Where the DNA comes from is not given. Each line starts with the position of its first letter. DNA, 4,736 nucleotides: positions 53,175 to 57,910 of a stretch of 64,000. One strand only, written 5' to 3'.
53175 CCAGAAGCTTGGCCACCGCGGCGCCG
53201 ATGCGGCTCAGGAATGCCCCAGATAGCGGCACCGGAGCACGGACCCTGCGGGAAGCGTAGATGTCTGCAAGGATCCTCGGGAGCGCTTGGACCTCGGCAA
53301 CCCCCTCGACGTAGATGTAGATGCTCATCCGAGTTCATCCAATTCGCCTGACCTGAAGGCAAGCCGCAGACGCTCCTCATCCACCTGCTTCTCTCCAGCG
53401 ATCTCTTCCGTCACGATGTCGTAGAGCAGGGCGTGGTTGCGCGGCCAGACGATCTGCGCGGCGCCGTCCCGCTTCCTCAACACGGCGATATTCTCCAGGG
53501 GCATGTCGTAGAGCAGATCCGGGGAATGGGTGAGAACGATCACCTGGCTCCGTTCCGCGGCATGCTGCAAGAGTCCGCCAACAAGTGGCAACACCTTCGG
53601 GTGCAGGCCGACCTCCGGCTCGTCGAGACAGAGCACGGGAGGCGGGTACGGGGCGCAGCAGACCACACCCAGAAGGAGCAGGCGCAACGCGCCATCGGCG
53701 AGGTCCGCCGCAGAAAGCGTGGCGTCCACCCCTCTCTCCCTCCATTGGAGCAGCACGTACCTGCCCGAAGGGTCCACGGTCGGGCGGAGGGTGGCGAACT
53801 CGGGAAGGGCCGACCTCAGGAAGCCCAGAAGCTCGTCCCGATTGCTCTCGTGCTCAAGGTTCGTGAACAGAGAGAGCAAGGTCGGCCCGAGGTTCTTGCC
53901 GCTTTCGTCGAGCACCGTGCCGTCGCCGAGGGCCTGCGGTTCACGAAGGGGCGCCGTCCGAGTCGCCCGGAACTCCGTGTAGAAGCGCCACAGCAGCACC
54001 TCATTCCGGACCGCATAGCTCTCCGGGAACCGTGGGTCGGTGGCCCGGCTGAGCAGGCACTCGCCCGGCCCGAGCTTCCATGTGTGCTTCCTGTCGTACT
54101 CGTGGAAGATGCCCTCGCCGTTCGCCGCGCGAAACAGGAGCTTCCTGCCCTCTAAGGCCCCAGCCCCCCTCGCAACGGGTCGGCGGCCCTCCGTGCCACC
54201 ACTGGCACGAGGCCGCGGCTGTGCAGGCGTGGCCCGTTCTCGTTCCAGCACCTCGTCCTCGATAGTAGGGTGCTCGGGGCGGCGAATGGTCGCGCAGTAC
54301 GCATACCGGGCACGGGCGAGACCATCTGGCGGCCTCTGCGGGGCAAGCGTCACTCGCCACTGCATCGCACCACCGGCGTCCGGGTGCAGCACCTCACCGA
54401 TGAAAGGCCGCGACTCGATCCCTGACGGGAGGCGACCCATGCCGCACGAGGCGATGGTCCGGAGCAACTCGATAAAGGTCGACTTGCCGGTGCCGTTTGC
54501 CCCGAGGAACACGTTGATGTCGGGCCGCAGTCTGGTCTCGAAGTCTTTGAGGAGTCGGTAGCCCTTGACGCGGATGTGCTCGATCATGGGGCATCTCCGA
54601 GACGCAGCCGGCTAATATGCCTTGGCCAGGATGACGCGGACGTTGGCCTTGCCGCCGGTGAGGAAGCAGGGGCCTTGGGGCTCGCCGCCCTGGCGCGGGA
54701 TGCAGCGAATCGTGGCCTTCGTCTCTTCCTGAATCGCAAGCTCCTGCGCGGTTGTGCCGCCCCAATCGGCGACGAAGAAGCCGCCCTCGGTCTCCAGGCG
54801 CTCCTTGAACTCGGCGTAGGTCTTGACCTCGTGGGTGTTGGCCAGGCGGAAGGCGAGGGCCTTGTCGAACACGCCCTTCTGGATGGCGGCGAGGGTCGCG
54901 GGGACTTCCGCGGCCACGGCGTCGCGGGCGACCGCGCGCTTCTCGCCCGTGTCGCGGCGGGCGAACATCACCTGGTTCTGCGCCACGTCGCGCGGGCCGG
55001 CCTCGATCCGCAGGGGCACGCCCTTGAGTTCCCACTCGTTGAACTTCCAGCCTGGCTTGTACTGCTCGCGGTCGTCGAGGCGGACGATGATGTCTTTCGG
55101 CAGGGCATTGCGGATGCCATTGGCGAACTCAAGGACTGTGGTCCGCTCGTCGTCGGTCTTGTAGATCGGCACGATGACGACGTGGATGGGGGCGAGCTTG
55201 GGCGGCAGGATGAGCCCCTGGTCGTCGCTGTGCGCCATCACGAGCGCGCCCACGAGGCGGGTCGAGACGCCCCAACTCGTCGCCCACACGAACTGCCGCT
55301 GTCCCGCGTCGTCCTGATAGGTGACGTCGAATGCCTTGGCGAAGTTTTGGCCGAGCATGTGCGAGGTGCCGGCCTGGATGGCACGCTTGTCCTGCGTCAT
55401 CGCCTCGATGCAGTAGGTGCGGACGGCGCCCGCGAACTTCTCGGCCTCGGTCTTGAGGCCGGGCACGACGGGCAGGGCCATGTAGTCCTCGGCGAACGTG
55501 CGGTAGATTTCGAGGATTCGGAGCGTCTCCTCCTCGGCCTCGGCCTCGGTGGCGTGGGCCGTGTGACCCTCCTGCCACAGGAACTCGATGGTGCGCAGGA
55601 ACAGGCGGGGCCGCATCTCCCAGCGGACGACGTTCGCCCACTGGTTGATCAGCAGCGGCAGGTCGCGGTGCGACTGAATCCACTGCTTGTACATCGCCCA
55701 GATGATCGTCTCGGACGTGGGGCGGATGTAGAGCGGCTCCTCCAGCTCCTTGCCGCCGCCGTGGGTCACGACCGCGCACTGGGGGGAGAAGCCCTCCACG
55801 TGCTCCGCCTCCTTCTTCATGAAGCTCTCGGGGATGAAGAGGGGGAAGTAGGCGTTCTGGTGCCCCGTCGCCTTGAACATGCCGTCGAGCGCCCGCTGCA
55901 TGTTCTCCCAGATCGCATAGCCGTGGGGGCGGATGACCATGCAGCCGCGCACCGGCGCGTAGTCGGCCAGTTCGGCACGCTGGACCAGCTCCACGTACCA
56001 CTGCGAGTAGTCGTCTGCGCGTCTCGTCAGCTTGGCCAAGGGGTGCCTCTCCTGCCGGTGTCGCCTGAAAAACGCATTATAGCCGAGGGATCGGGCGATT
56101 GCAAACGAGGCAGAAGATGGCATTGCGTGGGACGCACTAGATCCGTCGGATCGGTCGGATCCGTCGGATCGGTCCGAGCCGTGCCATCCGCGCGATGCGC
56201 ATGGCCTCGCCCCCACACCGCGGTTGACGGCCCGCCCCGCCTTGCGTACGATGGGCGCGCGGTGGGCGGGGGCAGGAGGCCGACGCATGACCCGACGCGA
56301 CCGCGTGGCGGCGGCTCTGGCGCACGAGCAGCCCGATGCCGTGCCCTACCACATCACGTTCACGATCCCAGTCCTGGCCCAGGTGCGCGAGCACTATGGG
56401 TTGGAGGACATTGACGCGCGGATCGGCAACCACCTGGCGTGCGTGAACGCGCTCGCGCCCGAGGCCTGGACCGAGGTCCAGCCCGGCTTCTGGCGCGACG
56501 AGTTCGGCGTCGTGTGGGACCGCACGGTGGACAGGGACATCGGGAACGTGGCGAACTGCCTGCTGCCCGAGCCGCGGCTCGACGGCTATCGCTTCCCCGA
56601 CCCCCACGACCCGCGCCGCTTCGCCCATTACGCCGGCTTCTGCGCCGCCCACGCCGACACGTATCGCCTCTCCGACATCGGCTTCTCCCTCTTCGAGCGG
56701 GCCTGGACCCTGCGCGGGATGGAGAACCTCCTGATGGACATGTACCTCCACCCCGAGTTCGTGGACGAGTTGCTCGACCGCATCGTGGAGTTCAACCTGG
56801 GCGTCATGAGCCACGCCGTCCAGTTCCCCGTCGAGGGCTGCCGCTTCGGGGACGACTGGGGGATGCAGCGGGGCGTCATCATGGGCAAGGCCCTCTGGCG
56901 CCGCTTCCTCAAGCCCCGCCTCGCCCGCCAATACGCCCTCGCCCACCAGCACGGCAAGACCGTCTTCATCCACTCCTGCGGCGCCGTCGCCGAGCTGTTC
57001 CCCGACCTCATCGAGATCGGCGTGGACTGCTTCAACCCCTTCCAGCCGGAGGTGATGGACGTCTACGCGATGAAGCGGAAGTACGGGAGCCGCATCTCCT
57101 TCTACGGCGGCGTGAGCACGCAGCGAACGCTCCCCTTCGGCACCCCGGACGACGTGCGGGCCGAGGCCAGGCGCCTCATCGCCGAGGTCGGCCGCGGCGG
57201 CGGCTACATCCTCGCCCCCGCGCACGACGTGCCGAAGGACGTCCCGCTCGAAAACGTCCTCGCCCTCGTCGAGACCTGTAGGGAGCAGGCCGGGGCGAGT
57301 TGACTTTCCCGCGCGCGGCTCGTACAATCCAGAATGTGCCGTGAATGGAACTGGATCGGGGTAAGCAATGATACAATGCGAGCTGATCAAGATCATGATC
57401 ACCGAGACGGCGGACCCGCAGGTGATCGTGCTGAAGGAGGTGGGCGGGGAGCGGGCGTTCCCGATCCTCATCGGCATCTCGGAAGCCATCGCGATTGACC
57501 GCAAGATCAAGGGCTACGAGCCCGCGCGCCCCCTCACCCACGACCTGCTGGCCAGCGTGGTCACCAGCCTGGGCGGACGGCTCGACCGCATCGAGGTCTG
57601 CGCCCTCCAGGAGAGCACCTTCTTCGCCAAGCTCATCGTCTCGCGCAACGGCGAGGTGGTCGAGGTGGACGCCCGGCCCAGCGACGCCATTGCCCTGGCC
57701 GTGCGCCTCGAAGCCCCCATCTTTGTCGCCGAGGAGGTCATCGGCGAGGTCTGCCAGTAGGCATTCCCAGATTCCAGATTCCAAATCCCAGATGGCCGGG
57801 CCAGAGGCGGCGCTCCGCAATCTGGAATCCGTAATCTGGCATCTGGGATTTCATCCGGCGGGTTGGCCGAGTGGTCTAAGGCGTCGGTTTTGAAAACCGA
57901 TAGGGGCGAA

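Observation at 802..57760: Native genes avoid the palindrome RTCGAY; foreign segments do not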

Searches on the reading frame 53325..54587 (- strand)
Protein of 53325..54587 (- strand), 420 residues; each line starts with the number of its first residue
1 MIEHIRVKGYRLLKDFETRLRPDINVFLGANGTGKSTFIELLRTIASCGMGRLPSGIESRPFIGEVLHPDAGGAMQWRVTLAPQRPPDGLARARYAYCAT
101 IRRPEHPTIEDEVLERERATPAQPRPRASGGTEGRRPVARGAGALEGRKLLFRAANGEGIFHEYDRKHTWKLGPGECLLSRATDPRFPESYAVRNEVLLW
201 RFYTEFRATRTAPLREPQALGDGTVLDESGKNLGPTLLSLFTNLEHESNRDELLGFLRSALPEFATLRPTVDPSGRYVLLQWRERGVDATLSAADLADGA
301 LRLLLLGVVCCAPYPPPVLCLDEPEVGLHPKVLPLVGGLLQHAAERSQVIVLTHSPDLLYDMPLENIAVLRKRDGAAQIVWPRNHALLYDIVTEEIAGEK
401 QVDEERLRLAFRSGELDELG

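Call 29: search_protein_families(library=pfam, proteins=[window:53325-54587:-], max_evalue=0.001)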
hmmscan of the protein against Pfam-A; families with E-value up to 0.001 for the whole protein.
window:53325-54587:- (420 aa): 5 families
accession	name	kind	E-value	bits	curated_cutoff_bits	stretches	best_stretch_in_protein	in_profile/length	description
PF13304.12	AAA_21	-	7e-25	89.1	27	2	265-358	220-302/304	AAA domain, putative AbiEii toxin, Type IV TA system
PF13175.12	AAA_15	-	5.8e-16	59.5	32.1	2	1-45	1-46/374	AAA ATPase domain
PF02463.25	SMC_N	-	5.6e-08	32.9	40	0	1-40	1-42/220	RecF/RecN/SMC N terminal domain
PF11398.14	DUF2813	-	1.4e-06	28.4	21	1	316-372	284-338/372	Protein of unknown function (DUF2813)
PF13476.12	AAA_23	-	1.1e-05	26.6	27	1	5-46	2-43/201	AAA domain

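Call 37: search_protein_families(library=ncbifam, proteins=[window:53325-54587:-], max_evalue=0.01)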
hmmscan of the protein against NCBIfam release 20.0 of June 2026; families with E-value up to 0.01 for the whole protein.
window:53325-54587:- (420 aa): 29 families (the best 25 are shown)
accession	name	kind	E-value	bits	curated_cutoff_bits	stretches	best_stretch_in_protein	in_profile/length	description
NF047739.1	antiphage_MADS3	equivalog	1.2e-26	93.9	420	2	92-388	113-409/427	methylation-associated defense system AAA family ATPase MAD3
NF041760.1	PtuA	equivalog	2e-10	40.2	500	2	2-45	52-95/524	retron Ec78 anti-phage system effector ATPase PtuA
NF038234.1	retron_eff_Eco8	equivalog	6.7e-09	34.9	250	2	314-359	271-325/679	retron Eco8 family effector endonuclease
TIGR04435.1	restrict_AAA_1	hypoth_equivalog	7.5e-07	28.2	300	1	283-382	385-495/568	restriction system-associated AAA family ATPase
TIGR00611.2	recf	equivalog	1.9e-06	27.3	172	1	2-41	1-40/339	DNA replication/repair protein RecF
TIGR03411.1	urea_trans_UrtD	equivalog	2.6e-06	27.3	304.1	0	291-370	139-215/242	urea ABC transporter ATP-binding protein UrtD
TIGR04521.1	ECF_ATPase_2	equivalog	1.7e-05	24.1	330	0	296-372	145-220/279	energy-coupling factor transporter ATPase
TIGR01188.1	drrA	subfamily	2.4e-05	23.8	312.45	0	23-48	20-45/302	daunorubicin resistance ABC transporter, ATP-binding protein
TIGR00634.1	recN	equivalog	3.1e-05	23.1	407.85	0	308-357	455-504/563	DNA repair protein RecN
TIGR03864.1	PQQ_ABC_ATP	hypoth_equivalog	7.5e-05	22.3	302.25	0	13-48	17-53/236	ABC transporter, ATP-binding subunit, PQQ-dependent alcohol dehydrogenase system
NF040873.1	AztA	equivalog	0.00011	21.8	220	0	16-53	11-49/191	zinc ABC transporter ATP-binding protein AztA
TIGR01978.1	sufC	equivalog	0.00013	21.5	212.8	0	4-43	7-47/243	Fe-S cluster assembly ATPase SufC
NF045781.1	Spaf1101_AAA_ATP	equivalog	0.001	17.6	475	0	14-46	335-367/836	Spaf_1101 family AAA-like ATPase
TIGR01288.1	nodI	equivalog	0.0011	18.1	424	0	241-354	85-192/303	nodulation factor ABC transporter ATP-binding protein NodI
TIGR03522.1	GldA_ABC_ATP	equivalog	0.0013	18.2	402.6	0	23-44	29-50/301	gliding motility-associated ABC transporter ATP-binding subunit GldA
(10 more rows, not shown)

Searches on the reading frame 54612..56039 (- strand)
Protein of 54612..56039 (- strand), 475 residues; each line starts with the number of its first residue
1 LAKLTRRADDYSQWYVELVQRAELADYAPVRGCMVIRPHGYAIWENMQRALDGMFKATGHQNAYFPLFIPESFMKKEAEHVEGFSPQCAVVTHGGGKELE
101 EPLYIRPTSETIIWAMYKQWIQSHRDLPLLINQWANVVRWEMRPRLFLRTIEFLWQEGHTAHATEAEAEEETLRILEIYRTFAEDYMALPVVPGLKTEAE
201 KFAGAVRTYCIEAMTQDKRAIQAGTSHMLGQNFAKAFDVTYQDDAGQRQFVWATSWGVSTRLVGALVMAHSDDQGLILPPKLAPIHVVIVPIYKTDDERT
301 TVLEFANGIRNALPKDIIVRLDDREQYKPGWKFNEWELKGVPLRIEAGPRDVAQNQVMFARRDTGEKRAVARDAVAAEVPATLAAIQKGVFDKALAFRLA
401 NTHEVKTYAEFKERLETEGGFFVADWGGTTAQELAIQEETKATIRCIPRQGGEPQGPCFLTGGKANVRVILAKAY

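Call 29: search_protein_families(library=pfam, proteins=[window:54612-56039:-], max_evalue=0.001)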
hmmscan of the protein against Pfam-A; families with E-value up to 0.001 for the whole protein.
window:54612-56039:- (475 aa): 3 families
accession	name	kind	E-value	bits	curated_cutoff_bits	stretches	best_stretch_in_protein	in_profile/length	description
PF00587.30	tRNA-synt_2b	-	5.7e-17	62.8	29.3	1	98-267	6-176/179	tRNA synthetase class II core domain (G, H, P, S and T)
PF03129.25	HGTP_anticodon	-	7.6e-17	61.7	21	1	286-379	1-91/94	Anticodon binding domain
PF09180.16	ProRS-C_1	-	5.7e-16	58.9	31.5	1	408-475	1-71/71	Prolyl-tRNA synthetase, C-terminal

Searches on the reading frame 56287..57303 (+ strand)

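Call 29: search_protein_families(library=pfam, proteins=[window:56287-57303:+], max_evalue=0.001)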
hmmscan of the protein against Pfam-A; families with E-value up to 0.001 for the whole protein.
window:56287-57303:+ (338 aa): 1 family
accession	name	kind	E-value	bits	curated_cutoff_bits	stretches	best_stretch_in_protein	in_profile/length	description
PF01208.23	URO-D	-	1.1e-27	97.4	23.9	1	143-333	160-345/346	Uroporphyrinogen decarboxylase (URO-D)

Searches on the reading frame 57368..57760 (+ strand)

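Call 46: search_protein_families(library=pfam, proteins=[window:57368-57760:+], max_evalue=0.001)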
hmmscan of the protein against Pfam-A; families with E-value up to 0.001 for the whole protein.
window:57368-57760:+ (130 aa): 1 family
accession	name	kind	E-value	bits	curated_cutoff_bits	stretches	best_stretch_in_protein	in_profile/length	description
PF02577.19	BFN_dom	-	5e-37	126.6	27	1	20-127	1-106/112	Bifunctional nuclease domain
